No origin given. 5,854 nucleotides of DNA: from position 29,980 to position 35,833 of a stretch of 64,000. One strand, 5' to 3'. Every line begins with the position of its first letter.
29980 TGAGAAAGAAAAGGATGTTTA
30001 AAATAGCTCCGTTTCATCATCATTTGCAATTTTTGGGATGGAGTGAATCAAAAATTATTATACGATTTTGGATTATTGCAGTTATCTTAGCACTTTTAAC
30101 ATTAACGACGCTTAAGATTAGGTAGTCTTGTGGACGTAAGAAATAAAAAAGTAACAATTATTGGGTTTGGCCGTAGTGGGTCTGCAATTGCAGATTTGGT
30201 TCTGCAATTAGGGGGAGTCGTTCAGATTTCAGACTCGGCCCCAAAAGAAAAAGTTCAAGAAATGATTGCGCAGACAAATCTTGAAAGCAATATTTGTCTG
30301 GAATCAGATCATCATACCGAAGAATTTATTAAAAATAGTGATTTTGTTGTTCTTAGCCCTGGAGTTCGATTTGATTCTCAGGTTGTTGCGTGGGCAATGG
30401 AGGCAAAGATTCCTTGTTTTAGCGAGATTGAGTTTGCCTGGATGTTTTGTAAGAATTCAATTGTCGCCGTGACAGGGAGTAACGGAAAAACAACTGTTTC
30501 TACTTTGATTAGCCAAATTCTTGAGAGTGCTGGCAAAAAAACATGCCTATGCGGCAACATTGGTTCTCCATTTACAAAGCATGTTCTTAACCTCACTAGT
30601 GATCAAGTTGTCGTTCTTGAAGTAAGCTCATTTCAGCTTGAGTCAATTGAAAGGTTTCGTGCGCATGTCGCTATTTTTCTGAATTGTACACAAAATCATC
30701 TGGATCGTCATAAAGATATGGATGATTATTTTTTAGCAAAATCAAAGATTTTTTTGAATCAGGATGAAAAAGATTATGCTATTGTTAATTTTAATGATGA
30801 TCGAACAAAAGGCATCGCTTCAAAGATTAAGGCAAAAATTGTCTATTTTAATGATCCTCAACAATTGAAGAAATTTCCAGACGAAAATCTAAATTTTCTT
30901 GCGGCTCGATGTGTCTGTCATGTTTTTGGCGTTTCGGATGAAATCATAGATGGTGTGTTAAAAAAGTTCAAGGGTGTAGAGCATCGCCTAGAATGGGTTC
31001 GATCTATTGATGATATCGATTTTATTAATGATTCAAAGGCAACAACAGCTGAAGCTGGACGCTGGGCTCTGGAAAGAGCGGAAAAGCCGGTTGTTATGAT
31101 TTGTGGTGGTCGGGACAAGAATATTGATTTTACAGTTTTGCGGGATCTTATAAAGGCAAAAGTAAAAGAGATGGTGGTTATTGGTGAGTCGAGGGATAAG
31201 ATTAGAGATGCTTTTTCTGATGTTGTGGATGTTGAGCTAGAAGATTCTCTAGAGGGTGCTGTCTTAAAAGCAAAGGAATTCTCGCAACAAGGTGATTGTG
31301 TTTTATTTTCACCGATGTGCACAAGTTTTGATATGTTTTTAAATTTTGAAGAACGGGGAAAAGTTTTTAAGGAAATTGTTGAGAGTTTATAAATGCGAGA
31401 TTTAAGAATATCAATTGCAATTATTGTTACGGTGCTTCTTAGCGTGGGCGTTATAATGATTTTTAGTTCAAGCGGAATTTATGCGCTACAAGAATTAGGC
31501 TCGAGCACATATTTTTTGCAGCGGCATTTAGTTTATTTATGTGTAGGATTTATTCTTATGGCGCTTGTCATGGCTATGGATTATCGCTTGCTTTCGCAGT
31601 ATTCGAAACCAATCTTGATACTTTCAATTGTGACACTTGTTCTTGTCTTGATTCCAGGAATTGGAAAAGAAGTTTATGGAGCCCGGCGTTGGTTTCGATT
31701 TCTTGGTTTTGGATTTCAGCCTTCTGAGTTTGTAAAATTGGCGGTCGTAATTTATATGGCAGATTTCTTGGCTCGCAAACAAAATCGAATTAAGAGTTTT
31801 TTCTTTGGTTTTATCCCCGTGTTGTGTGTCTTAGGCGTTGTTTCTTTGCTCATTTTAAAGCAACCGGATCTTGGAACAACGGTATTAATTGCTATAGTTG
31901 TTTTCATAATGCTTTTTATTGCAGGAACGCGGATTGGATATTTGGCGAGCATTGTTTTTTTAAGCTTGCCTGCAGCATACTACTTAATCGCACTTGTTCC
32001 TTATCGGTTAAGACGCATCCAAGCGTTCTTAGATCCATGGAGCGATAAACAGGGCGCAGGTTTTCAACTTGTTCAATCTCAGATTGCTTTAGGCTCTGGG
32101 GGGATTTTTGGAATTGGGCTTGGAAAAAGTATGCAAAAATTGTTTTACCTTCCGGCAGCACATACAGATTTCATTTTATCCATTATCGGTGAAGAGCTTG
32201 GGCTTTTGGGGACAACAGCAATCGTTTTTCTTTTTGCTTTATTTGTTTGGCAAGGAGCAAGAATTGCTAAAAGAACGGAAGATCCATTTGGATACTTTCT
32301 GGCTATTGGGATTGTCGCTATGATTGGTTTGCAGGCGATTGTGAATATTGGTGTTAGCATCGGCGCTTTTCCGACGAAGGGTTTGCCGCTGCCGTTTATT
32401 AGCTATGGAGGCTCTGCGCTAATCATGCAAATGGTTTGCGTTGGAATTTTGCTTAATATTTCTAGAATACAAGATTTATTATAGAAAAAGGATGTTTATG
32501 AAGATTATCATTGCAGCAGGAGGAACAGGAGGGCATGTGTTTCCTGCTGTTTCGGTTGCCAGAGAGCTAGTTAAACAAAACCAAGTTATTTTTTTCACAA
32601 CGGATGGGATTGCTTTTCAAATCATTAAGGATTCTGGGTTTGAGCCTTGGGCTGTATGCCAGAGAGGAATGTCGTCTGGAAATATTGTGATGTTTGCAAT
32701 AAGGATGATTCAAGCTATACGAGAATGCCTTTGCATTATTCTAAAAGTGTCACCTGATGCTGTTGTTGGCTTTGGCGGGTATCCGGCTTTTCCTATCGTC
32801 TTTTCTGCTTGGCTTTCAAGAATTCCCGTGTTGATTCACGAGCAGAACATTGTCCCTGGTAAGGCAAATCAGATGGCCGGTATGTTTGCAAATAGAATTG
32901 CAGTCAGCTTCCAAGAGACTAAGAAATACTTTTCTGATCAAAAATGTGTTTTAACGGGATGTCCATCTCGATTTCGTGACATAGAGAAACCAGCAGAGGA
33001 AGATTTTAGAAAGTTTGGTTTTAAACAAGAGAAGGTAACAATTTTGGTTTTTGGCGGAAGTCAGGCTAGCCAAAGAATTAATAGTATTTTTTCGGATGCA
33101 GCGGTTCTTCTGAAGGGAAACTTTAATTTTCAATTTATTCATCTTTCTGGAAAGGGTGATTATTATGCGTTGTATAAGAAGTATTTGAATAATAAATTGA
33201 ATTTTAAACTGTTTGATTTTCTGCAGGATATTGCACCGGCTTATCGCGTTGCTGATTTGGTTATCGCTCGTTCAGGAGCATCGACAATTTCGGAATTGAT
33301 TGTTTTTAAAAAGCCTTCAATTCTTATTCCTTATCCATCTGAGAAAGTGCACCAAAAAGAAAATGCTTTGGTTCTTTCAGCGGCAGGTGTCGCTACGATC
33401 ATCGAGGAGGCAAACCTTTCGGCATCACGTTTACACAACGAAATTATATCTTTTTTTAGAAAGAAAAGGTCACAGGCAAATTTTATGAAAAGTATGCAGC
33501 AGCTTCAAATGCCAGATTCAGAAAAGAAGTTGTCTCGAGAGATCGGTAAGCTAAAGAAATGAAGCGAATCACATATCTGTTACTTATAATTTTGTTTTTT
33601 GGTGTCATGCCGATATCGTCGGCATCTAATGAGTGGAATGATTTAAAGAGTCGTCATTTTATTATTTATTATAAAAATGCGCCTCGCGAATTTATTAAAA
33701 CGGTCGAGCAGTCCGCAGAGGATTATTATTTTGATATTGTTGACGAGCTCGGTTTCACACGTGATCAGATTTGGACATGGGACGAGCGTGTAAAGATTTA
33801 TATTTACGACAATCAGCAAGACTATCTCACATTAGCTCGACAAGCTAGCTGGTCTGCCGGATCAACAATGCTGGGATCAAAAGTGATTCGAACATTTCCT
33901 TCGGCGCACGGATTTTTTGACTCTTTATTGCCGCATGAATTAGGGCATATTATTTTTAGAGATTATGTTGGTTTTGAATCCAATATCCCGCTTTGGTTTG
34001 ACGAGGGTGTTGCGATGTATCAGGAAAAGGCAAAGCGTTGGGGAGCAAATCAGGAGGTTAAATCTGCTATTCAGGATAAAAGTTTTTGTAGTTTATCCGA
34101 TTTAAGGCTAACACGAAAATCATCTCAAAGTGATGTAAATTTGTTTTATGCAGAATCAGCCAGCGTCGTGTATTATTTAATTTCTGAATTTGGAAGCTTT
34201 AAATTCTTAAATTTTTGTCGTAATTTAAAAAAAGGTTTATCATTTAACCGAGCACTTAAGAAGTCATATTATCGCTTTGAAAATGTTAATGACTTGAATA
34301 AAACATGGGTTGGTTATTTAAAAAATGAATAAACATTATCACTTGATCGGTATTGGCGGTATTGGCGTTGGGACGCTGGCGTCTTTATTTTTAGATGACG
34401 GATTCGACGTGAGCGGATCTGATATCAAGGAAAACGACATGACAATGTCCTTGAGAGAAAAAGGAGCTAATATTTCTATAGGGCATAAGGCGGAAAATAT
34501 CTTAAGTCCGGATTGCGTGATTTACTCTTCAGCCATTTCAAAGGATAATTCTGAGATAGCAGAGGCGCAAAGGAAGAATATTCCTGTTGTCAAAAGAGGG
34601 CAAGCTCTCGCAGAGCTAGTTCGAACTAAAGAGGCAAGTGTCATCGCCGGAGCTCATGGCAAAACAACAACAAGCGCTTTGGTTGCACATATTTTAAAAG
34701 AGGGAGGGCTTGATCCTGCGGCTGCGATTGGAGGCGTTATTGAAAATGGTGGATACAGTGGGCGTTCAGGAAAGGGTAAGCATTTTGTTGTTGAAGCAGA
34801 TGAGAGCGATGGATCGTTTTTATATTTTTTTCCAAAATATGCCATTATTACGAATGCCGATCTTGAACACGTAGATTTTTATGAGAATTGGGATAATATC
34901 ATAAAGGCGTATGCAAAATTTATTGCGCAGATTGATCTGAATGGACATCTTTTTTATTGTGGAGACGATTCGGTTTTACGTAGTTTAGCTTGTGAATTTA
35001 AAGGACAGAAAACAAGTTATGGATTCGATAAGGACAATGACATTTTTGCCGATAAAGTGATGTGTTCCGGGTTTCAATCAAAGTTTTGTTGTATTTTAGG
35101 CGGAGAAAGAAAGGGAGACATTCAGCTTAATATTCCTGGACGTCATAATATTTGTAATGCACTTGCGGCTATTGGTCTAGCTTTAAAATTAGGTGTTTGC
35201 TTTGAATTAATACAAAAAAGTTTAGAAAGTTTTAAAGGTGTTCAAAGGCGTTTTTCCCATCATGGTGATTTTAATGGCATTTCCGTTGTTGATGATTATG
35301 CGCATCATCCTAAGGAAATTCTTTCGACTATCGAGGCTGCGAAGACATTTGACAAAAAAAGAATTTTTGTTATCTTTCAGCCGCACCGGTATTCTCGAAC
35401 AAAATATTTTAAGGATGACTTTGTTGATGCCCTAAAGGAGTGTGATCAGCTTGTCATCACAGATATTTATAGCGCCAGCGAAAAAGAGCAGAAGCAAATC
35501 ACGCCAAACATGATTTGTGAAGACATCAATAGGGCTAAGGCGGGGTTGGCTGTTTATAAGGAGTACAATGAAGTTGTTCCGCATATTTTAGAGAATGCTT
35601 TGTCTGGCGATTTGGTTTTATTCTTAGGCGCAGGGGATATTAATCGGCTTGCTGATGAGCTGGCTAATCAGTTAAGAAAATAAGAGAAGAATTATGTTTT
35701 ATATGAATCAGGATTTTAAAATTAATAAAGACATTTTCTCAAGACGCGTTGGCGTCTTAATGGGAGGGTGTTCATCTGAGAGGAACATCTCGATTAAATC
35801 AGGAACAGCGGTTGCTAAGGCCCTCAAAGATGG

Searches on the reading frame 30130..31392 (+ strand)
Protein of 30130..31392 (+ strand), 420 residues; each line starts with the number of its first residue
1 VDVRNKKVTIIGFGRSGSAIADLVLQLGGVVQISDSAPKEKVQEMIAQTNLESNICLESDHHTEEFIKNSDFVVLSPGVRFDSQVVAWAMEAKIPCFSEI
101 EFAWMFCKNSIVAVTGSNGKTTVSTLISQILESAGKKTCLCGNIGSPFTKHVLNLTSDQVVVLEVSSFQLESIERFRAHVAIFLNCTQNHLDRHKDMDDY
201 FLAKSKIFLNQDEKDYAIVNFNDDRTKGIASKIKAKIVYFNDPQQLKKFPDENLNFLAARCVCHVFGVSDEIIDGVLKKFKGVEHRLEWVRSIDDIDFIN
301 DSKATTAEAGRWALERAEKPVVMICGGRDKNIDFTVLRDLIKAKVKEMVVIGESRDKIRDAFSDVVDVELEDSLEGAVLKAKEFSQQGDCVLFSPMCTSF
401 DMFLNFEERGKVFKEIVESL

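Call 9: search_protein_families(library=ncbifam, proteins=[window:30130-31392:+], max_evalue=1e-10)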
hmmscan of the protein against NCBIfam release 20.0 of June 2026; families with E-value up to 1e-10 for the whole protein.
window:30130-31392:+ (420 aa): 13 families
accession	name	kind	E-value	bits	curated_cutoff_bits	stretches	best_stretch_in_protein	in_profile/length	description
TIGR01087.1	murD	equivalog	2.5e-115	386.1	211.95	2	7-246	1-240/441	UDP-N-acetylmuramoyl-L-alanine--D-glutamate ligase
NF053647.1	pMurD2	equivalog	9.9e-35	120.2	550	1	7-371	2-363/405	pseudomurein biosynthesis peptide ligase pMurD2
TIGR01082.1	murC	equivalog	5.1e-30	104.9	335.1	1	10-241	4-232/449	UDP-N-acetylmuramate--L-alanine ligase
NF001126.0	PRK00139.1-4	equivalog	3.4e-26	91.8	373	1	110-240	105-256/486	UDP-N-acetylmuramoyl-L-alanyl-D-glutamate--2,6-diaminopimelate ligase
TIGR01085.1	murE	subfamily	4.8e-25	88.4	257.3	1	157-243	155-243/472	UDP-N-acetylmuramyl-tripeptide synthetase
NF053645.1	pMurC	equivalog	1.4e-24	86.7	560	1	11-240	4-243/492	pseudomurein biosynthesis peptide ligase pMurC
NF008896.0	PRK11929.1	equivalog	2e-24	85.5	1023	1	109-234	112-259/965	bifunctional UDP-N-acetylmuramoyl-L-alanyl-D-glutamate--2,6-diaminopimelate ligase MurE/UDP-N-acetylmuramoyl-tripeptide--D-alanyl-D-alanine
NF001124.0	PRK00139.1-2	equivalog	5.2e-23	81.5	476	1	109-236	109-258/500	UDP-N-acetylmuramoyl-L-alanyl-D-glutamate--2,6-diaminopimelate ligase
NF053646.1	pMurD1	equivalog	5.8e-20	71.4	610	1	7-240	2-242/465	pseudomurein biosynthesis peptide ligase pMurD1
TIGR01143.1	murF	subfamily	2e-19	69.9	288.6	1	108-244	73-217/418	UDP-N-acetylmuramoyl-tripeptide--D-alanyl-D-alanine ligase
NF001123.0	PRK00139.1-1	equivalog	1.1e-16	60.6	586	1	108-230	106-248/493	UDP-N-acetylmuramoyl-L-alanyl-D-glutamate--2,6-diaminopimelate ligase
NF010628.0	PRK14022.1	equivalog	2.9e-14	52.7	536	0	159-240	180-262/483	UDP-N-acetylmuramoyl-L-alanyl-D-glutamate--L-lysine ligase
NF011171.0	PRK14573.1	equivalog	2.7e-13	48.7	1015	0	9-234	8-225/809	bifunctional UDP-N-acetylmuramate--L-alanine ligase/D-alanine--D-alanine ligase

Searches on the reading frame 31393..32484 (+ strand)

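Call 9: search_protein_families(library=ncbifam, proteins=[window:31393-32484:+], max_evalue=1e-10)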
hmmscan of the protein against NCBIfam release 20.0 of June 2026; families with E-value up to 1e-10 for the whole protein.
window:31393-32484:+ (363 aa): 6 families
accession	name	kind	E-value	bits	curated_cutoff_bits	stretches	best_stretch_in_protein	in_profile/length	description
TIGR02614.1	ftsW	equivalog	2.2e-127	425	337.5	1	8-358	4-355/357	putative lipid II flippase FtsW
TIGR02615.1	spoVE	exception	1.6e-122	409.4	448.8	1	8-358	4-354/354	stage V sporulation protein E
TIGR02210.1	rodA_shape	equivalog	9.6e-97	324.3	336.7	1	8-358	4-354/357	rod shape-determining protein RodA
NF008042.0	PRK10774.1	equivalog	4.1e-80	269.7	493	1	12-356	43-388/405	cell division protein FtsW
NF008060.0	PRK10794.1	equivalog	7.6e-54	183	590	1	7-358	19-361/370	peptidoglycan glycosyltransferase MrdB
NF037961.1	RodA_shape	subfamily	1.3e-49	169.7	150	2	219-356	269-407/415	rod shape-determining protein RodA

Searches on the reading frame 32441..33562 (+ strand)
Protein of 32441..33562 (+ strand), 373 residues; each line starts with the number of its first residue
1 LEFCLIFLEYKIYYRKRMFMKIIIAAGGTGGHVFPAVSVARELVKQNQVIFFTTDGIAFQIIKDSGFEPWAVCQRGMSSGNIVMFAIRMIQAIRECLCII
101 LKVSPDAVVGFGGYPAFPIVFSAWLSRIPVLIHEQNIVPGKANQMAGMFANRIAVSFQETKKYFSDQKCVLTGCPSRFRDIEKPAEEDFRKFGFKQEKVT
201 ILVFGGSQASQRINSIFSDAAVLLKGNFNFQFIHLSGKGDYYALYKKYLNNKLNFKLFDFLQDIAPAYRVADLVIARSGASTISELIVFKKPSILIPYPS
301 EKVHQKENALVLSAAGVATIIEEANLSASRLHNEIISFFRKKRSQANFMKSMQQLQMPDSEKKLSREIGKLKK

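Call 9: search_protein_families(library=ncbifam, proteins=[window:32441-33562:+], max_evalue=1e-10)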
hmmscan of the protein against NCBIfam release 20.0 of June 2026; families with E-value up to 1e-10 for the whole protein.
window:32441-33562:+ (373 aa): 3 families
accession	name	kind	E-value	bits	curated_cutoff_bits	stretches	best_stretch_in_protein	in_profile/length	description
TIGR01133.1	murG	equivalog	6.9e-83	278.6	250.25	1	19-365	5-350/353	undecaprenyldiphospho-muramoylpentapeptide beta-N-acetylglucosaminyltransferase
NF009102.0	PRK12446.1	equivalog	1e-46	159.5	339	1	21-350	3-334/352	undecaprenyldiphospho-muramoylpentapeptide beta-N-acetylglucosaminyltransferase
NF010135.0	PRK13609.1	equivalog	4.8e-11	42.2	500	0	166-368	169-365/388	diglucosyl diacylglycerol synthase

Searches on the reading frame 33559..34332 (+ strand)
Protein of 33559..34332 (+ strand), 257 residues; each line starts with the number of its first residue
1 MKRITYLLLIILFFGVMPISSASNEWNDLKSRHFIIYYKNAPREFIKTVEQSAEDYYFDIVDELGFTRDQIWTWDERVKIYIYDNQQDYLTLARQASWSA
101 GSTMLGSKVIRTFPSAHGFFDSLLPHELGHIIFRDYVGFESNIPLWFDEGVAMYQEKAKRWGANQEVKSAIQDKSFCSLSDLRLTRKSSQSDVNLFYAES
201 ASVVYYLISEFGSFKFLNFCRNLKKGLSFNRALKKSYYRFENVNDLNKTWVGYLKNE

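Call 9: search_protein_families(library=ncbifam, proteins=[window:33559-34332:+], max_evalue=1e-10)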
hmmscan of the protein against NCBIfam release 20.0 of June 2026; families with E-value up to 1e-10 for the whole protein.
window:33559-34332:+ (257 aa): 0 families

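Call 65: search_protein_families(library=pfam, proteins=[window:33559-34332:+], max_evalue=0.001)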
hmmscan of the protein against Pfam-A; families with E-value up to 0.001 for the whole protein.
window:33559-34332:+ (257 aa): 1 family
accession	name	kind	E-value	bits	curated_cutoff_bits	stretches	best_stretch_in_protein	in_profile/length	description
PF13485.12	Peptidase_MA_2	-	1.7e-18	67.6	32.4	1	76-256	19-201/201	Peptidase MA superfamily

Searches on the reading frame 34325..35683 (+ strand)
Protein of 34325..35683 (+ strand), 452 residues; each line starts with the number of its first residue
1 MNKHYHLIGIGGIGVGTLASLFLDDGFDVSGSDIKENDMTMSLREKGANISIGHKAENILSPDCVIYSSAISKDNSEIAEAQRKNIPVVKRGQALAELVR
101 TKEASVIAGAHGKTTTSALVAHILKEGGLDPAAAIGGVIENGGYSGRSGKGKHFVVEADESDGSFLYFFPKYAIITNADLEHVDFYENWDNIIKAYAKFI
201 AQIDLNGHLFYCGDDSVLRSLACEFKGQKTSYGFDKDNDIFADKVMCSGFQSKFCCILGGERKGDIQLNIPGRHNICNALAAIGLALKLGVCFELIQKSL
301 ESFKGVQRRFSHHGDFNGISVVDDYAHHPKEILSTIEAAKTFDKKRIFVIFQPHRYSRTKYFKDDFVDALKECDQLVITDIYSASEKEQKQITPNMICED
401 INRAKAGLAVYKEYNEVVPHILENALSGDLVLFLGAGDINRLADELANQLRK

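Call 9: search_protein_families(library=ncbifam, proteins=[window:34325-35683:+], max_evalue=1e-10)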
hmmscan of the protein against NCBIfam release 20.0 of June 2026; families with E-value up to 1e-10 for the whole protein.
window:34325-35683:+ (452 aa): 18 families
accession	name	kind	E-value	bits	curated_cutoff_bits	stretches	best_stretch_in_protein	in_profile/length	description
TIGR01082.1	murC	equivalog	5.3e-148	493.8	335.1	1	4-446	1-448/449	UDP-N-acetylmuramate--L-alanine ligase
NF011171.0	PRK14573.1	equivalog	8.2e-109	364.6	1015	1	3-447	5-445/809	bifunctional UDP-N-acetylmuramate--L-alanine ligase/D-alanine--D-alanine ligase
TIGR01081.1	mpl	equivalog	2.9e-62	211.2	388.7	1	4-450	1-447/448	UDP-N-acetylmuramate:L-alanyl-gamma-D-glutamyl-meso-diaminopimelate ligase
NF053645.1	pMurC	equivalog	5.5e-33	114.4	560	2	6-132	2-132/492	pseudomurein biosynthesis peptide ligase pMurC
NF001126.0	PRK00139.1-4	equivalog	8.2e-26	90.6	373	1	172-438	196-459/486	UDP-N-acetylmuramoyl-L-alanyl-D-glutamate--2,6-diaminopimelate ligase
NF053648.1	pMurE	equivalog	1.2e-25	90.1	600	1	170-440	190-455/464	pseudomurein biosynthesis peptide ligase pMurE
TIGR01085.1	murE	subfamily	1.7e-25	89.8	257.3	1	172-438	180-448/472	UDP-N-acetylmuramyl-tripeptide synthetase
TIGR01087.1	murD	equivalog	1.9e-25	89.8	211.95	1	7-350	4-345/441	UDP-N-acetylmuramoyl-L-alanine--D-glutamate ligase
TIGR01143.1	murF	subfamily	3.5e-23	82.2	288.6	1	170-350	150-331/418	UDP-N-acetylmuramoyl-tripeptide--D-alanyl-D-alanine ligase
NF001124.0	PRK00139.1-2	equivalog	9.6e-23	80.7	476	1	173-437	202-468/500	UDP-N-acetylmuramoyl-L-alanyl-D-glutamate--2,6-diaminopimelate ligase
NF008896.0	PRK11929.1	equivalog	1.1e-21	76.4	1023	1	170-350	680-867/965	bifunctional UDP-N-acetylmuramoyl-L-alanyl-D-glutamate--2,6-diaminopimelate ligase MurE/UDP-N-acetylmuramoyl-tripeptide--D-alanyl-D-alanine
NF053646.1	pMurD1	equivalog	9.3e-19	67.4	610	1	271-441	281-446/465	pseudomurein biosynthesis peptide ligase pMurD1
NF001123.0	PRK00139.1-1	equivalog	1e-16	60.7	586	1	172-437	199-465/493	UDP-N-acetylmuramoyl-L-alanyl-D-glutamate--2,6-diaminopimelate ligase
NF010623.0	PRK14016.1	subfamily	8.1e-14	50.7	877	0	191-445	590-859/871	cyanophycin synthetase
NF010628.0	PRK14022.1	equivalog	3.2e-13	49.2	536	1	228-435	259-454/483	UDP-N-acetylmuramoyl-L-alanyl-D-glutamate--L-lysine ligase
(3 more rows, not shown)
